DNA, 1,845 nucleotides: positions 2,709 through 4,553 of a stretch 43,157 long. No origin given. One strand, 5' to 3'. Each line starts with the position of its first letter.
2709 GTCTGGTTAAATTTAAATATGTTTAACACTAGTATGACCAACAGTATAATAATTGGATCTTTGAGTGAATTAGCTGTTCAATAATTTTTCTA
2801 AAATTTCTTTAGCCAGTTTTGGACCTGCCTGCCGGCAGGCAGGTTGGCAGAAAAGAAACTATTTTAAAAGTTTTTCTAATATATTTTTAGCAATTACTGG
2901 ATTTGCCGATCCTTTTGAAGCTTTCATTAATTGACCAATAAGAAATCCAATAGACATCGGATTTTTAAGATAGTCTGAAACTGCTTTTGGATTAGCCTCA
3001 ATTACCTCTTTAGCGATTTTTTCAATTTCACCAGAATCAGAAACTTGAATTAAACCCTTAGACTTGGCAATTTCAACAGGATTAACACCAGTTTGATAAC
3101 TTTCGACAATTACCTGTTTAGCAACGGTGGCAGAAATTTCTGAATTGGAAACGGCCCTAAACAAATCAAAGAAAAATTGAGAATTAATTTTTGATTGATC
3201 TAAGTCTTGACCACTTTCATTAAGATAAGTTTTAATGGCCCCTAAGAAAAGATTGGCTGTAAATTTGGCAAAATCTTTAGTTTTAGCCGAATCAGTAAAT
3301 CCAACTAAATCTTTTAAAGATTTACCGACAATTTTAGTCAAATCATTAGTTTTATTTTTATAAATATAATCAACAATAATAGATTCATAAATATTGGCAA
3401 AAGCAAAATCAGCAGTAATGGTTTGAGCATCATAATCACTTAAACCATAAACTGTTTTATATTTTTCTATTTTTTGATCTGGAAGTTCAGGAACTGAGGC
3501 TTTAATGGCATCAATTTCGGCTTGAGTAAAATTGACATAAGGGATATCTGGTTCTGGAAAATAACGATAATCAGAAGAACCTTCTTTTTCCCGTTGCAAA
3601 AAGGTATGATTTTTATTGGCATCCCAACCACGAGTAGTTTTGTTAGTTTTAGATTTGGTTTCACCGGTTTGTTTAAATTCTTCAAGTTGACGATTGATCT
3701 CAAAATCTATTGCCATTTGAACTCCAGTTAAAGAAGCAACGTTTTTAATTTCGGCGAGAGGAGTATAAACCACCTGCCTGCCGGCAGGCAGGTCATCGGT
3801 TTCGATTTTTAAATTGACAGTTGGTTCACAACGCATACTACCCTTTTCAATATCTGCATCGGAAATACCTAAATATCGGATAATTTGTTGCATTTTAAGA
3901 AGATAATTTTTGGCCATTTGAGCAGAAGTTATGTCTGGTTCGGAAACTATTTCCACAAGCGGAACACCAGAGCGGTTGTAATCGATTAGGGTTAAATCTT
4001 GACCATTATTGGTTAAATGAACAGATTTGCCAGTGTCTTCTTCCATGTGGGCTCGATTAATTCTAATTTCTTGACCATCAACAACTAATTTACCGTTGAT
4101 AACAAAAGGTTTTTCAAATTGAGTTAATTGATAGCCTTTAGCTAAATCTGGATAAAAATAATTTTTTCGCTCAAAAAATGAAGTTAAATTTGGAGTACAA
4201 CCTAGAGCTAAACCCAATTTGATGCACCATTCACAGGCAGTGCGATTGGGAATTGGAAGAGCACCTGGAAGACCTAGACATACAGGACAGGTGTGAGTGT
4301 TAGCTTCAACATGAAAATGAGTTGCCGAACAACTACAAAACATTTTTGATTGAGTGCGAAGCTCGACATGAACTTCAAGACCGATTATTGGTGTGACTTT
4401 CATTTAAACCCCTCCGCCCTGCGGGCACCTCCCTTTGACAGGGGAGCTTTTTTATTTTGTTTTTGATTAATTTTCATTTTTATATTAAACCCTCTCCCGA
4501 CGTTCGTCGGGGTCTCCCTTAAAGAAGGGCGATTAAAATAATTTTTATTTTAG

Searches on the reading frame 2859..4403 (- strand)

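Call 79: search_protein_families(library=pfam, proteins=[window:2859-4403:-], max_evalue=0.00001)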
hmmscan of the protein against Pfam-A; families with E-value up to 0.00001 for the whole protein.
window:2859-4403:- (514 aa): 2 families
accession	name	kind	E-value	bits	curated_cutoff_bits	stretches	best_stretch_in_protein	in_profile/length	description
PF02934.20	GatB_N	-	7.5e-99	330.8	23.4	1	6-297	2-276/277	GatB/GatE catalytic domain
PF02637.23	GatB_Yqey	-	8.7e-35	120.2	27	1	373-513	7-148/148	GatB domain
